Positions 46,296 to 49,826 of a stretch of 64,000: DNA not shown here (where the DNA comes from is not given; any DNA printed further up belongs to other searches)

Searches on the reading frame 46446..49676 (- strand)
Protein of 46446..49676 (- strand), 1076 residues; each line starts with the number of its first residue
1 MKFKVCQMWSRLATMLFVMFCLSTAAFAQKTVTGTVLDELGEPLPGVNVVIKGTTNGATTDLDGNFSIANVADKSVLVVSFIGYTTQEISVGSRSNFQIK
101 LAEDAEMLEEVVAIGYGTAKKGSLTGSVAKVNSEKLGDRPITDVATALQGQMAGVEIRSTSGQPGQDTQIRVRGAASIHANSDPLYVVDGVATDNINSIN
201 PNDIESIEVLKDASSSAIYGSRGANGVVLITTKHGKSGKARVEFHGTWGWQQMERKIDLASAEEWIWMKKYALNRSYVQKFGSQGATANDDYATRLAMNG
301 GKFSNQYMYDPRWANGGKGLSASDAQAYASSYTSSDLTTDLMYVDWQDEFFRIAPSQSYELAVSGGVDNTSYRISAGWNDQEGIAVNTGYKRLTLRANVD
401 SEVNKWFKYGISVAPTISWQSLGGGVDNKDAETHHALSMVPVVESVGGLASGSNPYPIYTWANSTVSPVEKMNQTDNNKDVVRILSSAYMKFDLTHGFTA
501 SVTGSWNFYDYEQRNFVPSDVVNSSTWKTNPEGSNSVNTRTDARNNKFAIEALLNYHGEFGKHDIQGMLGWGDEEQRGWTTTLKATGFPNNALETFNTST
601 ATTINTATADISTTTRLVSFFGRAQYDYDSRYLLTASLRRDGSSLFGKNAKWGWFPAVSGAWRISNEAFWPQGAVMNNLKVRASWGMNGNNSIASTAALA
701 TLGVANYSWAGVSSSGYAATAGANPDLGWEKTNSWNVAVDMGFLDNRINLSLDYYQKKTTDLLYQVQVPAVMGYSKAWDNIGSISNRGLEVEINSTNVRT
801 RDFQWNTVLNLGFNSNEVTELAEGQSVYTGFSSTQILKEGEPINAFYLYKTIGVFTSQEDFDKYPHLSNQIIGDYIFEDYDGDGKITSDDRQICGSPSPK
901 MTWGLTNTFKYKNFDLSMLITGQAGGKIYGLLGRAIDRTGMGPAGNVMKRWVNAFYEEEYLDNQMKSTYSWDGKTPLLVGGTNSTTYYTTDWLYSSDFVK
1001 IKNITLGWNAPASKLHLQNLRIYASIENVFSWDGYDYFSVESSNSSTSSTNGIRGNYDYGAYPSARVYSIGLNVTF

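Call 11: search_protein_families(library=pfam, proteins=[window:46446-49676:-])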
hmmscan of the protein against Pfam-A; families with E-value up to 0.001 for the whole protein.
window:46446-49676:- (1076 aa): 4 families
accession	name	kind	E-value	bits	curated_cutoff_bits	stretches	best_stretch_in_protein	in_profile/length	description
PF13715.12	CarbopepD_reg_2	-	2.6e-22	79.1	32.2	1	32-112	1-87/88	CarboxypepD_reg-like domain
PF07715.20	Plug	-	6.5e-21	75.3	23.9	1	123-227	4-107/107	TonB-dependent Receptor Plug Domain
PF00593.30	TonB_dep_Rec_b-barrel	-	2.8e-19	70.8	27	1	487-819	62-346/436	TonB dependent receptor-like, beta-barrel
PF13620.12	CarboxypepD_reg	-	2e-12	47.7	32.3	1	31-96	1-76/82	Carboxypeptidase regulatory-like domain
